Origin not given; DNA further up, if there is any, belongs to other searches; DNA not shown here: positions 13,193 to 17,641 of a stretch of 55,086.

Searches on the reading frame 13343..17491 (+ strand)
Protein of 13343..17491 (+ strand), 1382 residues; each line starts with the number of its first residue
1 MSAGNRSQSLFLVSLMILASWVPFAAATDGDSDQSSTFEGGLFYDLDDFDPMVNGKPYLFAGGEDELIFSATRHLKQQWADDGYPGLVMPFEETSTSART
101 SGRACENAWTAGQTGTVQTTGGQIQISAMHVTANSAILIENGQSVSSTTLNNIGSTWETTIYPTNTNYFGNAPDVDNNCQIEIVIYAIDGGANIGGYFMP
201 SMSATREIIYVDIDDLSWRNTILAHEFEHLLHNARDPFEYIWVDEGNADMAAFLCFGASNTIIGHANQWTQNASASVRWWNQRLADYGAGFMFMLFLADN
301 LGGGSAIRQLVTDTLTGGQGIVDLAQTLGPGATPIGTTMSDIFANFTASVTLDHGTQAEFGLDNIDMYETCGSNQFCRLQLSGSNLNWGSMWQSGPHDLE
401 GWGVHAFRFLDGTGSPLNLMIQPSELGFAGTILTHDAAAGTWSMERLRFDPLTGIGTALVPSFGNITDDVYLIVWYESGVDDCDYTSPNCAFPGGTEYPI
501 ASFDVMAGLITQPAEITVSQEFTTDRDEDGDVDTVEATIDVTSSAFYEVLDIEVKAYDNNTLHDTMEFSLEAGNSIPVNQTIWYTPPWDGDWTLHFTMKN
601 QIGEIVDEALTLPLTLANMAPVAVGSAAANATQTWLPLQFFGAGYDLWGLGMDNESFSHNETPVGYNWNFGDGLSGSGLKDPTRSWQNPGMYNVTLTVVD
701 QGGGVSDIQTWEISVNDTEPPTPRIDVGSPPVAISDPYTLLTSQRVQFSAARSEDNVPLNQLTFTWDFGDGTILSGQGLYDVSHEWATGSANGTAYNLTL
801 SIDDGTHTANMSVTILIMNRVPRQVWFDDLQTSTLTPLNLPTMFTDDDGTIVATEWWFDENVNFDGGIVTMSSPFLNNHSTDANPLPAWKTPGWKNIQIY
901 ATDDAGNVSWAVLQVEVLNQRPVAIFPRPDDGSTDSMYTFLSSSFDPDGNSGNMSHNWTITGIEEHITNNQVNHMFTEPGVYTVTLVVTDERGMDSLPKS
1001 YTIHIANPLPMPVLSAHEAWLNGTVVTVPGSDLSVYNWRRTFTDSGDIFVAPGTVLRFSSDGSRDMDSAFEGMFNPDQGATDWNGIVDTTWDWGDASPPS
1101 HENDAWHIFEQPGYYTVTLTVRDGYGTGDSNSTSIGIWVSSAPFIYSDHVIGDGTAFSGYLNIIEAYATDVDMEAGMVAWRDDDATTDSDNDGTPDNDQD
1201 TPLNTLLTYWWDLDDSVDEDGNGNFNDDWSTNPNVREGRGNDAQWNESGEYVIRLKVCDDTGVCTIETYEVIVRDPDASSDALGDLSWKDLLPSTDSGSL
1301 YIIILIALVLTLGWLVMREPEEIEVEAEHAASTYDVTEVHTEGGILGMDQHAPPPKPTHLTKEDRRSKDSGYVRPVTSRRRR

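Call 6: search_protein_families(library=pfam, proteins=[window:13343-17491:+], max_evalue=0.001)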
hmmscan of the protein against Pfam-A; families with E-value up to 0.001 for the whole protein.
window:13343-17491:+ (1382 aa): 3 families
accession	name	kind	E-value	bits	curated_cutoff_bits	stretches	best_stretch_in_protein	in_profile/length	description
PF18911.6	PKD_4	-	5e-38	129.5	27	4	658-715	27-85/85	PKD domain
PF00801.26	PKD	-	6.6e-24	84.2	23.5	2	1085-1127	28-71/80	PKD domain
PF18981.6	InlK_D3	-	2.5e-06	27.9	25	0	965-1005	34-75/75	Internalin K domain (D3/D4)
